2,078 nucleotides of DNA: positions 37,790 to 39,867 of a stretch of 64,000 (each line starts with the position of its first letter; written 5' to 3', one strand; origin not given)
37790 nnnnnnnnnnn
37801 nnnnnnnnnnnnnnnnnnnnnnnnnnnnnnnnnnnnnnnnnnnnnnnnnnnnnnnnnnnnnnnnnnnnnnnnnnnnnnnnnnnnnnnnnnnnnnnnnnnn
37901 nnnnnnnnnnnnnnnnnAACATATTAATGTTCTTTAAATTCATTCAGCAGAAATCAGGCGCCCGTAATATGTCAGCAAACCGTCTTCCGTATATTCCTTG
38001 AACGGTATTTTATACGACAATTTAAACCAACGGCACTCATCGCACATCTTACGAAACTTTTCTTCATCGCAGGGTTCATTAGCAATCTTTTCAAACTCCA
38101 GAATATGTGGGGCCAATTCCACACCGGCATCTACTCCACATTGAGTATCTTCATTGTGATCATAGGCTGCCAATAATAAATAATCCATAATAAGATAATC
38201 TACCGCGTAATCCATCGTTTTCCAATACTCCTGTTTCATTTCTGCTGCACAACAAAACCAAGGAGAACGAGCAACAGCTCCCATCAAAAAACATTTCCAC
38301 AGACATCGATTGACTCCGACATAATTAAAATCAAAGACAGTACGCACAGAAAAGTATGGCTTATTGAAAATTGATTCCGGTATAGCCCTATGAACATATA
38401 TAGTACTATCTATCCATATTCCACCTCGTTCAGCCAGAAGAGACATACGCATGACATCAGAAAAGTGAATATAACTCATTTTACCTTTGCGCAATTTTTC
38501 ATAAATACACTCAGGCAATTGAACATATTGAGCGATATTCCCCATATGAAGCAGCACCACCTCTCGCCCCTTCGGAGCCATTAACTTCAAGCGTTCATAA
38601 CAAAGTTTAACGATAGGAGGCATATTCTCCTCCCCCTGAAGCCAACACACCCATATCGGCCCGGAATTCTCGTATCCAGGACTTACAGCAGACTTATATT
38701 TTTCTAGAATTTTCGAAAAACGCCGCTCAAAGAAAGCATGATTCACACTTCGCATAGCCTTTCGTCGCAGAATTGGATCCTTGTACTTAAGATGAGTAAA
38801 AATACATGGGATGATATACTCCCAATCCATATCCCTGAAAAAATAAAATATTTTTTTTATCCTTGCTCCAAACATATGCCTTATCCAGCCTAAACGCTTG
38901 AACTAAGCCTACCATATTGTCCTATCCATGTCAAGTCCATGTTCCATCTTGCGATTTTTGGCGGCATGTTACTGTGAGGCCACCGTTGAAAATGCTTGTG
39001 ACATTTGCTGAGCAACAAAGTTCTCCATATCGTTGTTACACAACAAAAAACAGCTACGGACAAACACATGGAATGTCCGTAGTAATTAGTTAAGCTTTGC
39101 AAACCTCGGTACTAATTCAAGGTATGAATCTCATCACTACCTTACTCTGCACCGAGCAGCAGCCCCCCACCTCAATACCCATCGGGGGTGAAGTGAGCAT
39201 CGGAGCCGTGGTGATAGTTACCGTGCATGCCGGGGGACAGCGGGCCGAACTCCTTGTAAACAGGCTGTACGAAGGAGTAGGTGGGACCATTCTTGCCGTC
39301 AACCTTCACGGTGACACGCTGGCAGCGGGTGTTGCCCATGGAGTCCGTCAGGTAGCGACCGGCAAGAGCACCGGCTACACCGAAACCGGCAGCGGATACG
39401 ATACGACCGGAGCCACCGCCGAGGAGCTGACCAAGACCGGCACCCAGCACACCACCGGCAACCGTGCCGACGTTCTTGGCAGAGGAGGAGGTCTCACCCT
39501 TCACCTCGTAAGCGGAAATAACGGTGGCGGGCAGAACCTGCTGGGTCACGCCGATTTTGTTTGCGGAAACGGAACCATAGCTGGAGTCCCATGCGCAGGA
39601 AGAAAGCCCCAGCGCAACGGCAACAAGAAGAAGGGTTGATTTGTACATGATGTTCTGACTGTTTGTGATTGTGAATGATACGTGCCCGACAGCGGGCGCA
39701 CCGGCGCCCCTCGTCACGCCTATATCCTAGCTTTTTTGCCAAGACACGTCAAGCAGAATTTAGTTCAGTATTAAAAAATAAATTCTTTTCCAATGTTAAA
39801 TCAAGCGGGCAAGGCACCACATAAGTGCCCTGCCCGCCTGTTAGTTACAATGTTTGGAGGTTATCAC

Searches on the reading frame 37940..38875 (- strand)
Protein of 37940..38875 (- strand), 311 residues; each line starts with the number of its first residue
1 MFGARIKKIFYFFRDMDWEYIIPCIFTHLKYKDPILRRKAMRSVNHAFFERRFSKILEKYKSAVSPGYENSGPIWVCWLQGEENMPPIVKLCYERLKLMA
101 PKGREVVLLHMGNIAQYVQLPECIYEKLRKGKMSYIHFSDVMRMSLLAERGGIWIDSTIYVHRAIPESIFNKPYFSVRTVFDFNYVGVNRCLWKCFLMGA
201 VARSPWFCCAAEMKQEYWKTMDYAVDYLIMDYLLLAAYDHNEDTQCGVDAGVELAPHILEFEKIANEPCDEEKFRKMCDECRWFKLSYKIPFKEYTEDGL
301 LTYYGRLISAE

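Call 4: search_protein_families(library=pfam, proteins=[window:37940-38875:-], max_evalue=0.01)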
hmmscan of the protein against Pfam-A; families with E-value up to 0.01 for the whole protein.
window:37940-38875:- (311 aa): 2 families
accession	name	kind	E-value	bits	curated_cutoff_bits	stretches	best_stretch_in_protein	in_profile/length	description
PF05704.18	Caps_synth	-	2.9e-61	207.7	24.5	1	42-304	18-275/278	Capsular polysaccharide synthesis protein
PF04488.21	Gly_transf_sug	-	6.2e-05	24.1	23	1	113-169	32-86/93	Glycosyltransferase sugar-binding region containing DXD motif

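Call 5: search_protein_families(library=ncbifam, proteins=[window:37940-38875:-], max_evalue=0.01)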
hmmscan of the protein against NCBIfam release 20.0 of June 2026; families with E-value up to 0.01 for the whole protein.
window:37940-38875:- (311 aa): 0 families

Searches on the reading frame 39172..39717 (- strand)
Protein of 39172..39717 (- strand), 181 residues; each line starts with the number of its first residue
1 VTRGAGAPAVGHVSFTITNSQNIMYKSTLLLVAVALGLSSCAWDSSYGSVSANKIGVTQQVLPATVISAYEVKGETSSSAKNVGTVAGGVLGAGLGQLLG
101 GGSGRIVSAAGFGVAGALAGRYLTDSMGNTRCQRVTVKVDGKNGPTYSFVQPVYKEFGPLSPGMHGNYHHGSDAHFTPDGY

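Call 33: search_protein_families(library=pfam, proteins=[window:39172-39717:-], max_evalue=0.001)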
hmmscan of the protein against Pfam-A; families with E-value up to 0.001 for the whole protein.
window:39172-39717:- (181 aa): 1 family
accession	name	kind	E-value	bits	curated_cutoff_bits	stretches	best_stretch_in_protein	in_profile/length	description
PF05433.20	Rick_17kDa_Anti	-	0.00038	20.8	24.2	1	84-122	2-41/43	Glycine zipper 2TM domain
